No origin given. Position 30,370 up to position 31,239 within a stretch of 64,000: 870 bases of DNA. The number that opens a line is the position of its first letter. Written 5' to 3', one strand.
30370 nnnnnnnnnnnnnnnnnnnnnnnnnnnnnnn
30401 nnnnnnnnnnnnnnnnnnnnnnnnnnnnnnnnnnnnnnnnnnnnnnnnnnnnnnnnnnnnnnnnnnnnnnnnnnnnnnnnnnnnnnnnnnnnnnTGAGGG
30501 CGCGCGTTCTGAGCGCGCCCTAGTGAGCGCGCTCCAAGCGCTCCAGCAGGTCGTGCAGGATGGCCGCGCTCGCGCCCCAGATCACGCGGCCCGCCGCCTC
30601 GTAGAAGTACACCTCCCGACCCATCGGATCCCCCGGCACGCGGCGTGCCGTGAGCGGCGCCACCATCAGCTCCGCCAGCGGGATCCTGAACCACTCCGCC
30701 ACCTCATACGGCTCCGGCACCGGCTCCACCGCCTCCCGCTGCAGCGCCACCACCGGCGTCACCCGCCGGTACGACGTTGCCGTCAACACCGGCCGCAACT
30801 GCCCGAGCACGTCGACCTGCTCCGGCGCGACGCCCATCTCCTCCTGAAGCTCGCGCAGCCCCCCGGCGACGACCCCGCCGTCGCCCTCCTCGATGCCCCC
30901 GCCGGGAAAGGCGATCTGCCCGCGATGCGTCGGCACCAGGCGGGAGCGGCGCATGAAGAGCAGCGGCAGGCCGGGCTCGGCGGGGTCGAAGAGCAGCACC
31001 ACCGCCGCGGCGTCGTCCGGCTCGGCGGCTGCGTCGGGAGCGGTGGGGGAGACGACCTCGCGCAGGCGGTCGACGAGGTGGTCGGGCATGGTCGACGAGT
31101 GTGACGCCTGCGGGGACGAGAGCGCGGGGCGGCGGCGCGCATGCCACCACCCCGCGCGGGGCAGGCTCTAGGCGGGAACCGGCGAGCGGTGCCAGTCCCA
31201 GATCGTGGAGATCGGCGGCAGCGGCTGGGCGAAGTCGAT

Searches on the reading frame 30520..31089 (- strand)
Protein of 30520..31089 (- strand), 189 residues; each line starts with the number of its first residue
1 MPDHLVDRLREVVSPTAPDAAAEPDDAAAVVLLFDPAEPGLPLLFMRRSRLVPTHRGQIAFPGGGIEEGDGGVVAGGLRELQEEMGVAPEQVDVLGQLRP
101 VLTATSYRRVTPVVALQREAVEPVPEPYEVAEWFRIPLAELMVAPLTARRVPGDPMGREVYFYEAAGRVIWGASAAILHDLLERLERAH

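Call 33: search_protein_families(library=pfam, proteins=[window:30520-31089:-], max_evalue=0.001)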
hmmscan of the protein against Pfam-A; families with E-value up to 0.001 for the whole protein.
window:30520-31089:- (189 aa): 2 families
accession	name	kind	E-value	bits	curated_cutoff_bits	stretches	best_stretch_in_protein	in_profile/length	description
PF00293.34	NUDIX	-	4.6e-15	56.3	21.1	1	27-147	4-124/134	NUDIX domain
PF22327.2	Nudt16-like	-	0.00098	19.5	27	0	57-94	33-70/161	U8 snoRNA-decapping enzyme-like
